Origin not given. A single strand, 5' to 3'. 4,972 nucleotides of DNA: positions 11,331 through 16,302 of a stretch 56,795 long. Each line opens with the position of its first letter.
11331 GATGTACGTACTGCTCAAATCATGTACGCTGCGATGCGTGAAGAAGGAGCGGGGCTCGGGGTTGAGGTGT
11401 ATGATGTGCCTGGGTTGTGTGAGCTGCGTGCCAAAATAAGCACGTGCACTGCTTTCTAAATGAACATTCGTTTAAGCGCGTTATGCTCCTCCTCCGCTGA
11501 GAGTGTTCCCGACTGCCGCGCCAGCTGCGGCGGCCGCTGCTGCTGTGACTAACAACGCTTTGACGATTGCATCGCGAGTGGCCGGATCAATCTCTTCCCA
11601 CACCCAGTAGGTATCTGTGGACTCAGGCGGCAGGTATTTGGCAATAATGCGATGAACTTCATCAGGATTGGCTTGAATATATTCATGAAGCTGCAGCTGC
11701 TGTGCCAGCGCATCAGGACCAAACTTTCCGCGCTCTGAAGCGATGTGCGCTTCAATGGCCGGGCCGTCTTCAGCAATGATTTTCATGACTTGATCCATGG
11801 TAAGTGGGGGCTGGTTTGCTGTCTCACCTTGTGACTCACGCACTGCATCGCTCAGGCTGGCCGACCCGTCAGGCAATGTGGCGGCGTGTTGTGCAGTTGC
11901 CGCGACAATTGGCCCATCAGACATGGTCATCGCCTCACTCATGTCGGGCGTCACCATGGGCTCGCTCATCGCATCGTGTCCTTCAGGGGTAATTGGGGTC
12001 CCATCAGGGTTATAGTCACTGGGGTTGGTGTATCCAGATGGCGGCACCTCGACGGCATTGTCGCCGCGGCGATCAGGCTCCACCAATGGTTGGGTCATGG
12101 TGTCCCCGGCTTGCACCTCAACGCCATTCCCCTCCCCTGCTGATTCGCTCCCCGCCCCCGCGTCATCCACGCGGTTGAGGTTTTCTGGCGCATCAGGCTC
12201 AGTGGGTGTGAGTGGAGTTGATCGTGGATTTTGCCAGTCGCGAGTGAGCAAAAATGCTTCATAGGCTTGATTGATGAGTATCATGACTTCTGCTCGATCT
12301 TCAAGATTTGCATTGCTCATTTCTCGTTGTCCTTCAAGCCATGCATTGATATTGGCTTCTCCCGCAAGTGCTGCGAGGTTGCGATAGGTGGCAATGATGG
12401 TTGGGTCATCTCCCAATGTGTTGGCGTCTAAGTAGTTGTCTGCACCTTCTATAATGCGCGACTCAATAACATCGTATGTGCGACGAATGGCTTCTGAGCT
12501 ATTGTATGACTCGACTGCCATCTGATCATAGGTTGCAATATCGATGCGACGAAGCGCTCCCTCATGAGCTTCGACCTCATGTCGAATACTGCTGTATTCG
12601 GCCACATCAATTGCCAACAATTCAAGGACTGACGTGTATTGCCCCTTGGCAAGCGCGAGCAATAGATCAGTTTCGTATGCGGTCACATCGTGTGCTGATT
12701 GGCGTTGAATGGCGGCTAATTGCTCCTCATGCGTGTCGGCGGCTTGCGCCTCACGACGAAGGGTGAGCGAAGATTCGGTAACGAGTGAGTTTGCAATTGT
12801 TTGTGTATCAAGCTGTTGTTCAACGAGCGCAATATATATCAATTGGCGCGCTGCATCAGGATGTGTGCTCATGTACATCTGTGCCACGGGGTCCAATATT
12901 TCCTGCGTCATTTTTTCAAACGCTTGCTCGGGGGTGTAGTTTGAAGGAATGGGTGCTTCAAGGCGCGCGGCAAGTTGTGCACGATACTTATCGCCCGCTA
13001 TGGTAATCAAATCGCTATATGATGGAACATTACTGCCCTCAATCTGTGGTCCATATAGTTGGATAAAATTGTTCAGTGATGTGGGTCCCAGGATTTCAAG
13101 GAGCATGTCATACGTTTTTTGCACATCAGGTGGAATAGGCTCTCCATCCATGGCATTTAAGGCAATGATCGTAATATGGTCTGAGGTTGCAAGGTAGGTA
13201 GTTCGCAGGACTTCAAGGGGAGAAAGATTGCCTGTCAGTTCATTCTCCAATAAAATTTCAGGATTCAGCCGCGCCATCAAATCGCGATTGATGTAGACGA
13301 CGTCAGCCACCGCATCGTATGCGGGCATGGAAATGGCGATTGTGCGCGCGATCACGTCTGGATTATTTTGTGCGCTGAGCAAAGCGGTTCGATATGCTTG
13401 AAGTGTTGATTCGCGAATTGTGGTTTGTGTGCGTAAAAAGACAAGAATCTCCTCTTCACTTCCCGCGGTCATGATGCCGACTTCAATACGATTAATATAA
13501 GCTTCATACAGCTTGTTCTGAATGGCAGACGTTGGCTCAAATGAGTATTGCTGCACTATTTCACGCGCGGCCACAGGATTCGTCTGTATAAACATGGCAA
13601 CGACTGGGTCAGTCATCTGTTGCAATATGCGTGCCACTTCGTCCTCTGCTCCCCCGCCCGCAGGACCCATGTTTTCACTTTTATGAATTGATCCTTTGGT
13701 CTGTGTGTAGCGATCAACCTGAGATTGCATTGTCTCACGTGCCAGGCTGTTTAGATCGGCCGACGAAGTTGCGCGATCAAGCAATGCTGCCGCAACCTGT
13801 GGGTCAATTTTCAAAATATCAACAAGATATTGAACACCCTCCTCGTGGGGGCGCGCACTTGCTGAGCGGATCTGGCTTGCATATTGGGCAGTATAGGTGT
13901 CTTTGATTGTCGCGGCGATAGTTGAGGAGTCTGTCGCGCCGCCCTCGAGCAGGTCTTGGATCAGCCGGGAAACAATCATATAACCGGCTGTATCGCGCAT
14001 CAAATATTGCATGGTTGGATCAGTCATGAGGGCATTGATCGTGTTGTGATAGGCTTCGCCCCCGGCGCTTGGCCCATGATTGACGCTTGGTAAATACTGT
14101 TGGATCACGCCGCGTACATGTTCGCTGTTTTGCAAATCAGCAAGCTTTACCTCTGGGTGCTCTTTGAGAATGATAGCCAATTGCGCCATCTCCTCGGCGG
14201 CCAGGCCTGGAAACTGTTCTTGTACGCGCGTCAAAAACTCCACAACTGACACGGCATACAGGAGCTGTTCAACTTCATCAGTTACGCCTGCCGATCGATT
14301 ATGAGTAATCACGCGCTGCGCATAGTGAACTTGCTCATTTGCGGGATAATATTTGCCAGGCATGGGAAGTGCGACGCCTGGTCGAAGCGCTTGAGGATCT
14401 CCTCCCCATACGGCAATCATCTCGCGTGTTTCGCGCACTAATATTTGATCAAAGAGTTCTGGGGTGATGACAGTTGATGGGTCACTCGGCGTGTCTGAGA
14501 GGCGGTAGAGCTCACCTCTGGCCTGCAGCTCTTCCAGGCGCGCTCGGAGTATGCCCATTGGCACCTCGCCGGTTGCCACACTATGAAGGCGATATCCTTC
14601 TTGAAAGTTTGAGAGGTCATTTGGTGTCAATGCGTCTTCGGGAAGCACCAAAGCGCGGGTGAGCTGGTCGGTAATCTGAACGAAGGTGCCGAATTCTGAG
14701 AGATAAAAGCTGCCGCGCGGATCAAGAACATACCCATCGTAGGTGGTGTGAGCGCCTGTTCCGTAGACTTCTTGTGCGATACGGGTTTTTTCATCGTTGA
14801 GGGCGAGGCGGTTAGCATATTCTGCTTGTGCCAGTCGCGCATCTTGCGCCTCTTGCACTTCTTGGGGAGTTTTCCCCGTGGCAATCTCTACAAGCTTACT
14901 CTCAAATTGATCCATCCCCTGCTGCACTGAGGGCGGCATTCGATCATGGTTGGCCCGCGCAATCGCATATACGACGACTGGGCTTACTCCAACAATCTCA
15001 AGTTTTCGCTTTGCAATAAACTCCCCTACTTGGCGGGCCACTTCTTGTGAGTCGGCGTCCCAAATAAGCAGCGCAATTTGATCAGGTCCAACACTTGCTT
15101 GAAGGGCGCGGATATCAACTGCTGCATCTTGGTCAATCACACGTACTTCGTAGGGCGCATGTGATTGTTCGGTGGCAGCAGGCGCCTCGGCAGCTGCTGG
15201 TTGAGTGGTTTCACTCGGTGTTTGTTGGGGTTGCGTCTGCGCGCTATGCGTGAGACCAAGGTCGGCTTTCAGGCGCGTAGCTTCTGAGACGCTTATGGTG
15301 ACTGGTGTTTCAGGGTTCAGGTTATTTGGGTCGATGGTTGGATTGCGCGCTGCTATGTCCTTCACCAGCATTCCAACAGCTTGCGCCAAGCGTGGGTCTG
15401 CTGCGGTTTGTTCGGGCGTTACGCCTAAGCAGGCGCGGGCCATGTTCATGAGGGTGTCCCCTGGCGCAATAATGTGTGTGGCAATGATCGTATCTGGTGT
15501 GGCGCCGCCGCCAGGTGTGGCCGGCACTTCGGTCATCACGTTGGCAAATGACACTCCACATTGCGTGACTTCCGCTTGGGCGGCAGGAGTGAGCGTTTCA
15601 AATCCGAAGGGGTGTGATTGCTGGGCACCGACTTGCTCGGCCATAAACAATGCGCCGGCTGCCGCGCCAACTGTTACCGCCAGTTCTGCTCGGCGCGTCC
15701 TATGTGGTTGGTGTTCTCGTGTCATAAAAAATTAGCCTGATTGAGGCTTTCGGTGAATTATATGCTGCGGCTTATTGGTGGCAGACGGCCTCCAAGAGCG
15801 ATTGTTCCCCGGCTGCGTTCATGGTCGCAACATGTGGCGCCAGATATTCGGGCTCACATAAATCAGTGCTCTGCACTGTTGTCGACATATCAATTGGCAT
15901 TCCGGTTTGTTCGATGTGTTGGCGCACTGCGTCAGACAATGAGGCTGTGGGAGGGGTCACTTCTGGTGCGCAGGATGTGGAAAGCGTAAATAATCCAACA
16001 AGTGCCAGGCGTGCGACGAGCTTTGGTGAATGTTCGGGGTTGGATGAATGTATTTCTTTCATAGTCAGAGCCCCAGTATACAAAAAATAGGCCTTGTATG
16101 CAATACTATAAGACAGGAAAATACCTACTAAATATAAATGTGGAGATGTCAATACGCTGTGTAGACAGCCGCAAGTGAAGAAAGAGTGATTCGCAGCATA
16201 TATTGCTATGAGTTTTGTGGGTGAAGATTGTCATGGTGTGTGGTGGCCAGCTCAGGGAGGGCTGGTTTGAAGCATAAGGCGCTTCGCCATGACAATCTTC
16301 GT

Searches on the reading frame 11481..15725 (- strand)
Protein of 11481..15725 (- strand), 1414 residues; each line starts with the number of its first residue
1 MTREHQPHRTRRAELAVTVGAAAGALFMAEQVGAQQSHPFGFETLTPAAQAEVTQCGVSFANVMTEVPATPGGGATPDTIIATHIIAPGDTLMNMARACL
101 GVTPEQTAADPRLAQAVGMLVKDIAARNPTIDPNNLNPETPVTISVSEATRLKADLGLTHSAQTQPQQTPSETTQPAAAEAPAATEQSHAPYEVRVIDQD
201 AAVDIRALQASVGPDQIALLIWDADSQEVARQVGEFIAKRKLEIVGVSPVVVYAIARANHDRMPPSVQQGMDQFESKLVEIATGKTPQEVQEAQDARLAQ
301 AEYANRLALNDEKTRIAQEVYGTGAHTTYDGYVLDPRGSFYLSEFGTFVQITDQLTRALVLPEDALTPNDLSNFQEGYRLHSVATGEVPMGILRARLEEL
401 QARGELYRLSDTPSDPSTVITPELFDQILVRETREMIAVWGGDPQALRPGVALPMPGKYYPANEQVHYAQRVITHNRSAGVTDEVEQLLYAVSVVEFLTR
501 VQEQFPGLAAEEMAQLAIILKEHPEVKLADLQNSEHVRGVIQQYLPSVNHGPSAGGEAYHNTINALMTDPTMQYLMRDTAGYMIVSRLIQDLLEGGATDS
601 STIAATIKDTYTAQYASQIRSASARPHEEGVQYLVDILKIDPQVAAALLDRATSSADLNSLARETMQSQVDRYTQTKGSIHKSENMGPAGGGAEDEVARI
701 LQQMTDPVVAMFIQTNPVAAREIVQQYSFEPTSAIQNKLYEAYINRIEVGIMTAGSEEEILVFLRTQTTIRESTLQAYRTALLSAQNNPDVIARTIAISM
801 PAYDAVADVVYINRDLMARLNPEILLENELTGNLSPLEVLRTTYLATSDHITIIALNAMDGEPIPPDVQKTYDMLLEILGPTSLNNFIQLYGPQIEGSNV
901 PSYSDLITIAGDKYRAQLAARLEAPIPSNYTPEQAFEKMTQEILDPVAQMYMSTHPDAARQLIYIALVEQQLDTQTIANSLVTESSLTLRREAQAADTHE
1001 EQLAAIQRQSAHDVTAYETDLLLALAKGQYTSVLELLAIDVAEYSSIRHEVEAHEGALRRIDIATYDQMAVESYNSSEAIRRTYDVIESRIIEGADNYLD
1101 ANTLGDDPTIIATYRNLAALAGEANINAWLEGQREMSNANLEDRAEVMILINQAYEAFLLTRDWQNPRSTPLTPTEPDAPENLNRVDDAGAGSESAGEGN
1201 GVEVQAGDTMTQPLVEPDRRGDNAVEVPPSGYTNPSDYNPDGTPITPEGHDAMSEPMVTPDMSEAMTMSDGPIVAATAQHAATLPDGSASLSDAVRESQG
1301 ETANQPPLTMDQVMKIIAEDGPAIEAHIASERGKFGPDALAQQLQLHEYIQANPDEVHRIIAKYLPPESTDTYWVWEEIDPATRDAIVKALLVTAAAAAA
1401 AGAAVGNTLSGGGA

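Call 7: search_protein_families(library=pfam, proteins=[window:11481-15725:-], max_evalue=0.1)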
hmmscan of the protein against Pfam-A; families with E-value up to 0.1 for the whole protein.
window:11481-15725:- (1414 aa): 1 family
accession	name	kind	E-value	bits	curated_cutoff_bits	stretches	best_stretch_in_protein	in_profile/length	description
PF01476.26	LysM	-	0.011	16.1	20.9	0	112-144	11-42/43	LysM domain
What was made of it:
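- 11481..15725 (-): Giant secreted protein (1414 aa) and conserved downstream neighbour. Its codon usage is ordinary (GC3 0.50). LysM is only sub-threshold (call 7).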

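Call 38: search_protein_families(library=ncbifam, proteins=[window:11481-15725:-], max_evalue=0.01)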
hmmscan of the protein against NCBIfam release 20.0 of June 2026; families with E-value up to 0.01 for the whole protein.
window:11481-15725:- (1414 aa): 0 families

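Call 56: search_protein_families(library=padloc, proteins=[window:11481-15725:-], max_evalue=0.1)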
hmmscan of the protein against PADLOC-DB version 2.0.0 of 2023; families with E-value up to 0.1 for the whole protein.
window:11481-15725:- (1414 aa): 0 families

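Call 57: search_protein_families(library=phrogs, proteins=[window:11481-15725:-], max_evalue=0.1)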
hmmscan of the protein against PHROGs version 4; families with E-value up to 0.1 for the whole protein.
window:11481-15725:- (1414 aa): 0 families

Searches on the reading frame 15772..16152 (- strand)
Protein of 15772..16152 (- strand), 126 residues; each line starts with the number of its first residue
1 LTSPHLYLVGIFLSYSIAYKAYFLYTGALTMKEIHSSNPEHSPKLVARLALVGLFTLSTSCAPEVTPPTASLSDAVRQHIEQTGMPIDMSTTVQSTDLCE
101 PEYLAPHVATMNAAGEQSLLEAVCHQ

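Call 7: search_protein_families(library=pfam, proteins=[window:15772-16152:-], max_evalue=0.1)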
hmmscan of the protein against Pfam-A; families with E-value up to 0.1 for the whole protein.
window:15772-16152:- (126 aa): 1 family
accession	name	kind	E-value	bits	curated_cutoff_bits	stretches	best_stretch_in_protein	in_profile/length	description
PF18733.6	HEPN_LA2681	-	0.087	12.6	27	1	47-97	117-167/204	LA2681-like HEPN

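Call 56: search_protein_families(library=padloc, proteins=[window:15772-16152:-], max_evalue=0.1)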
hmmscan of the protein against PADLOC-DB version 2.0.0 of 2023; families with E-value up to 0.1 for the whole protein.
window:15772-16152:- (126 aa): 0 families

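Call 57: search_protein_families(library=phrogs, proteins=[window:15772-16152:-], max_evalue=0.1)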
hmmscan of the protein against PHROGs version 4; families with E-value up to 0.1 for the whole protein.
window:15772-16152:- (126 aa): 0 families
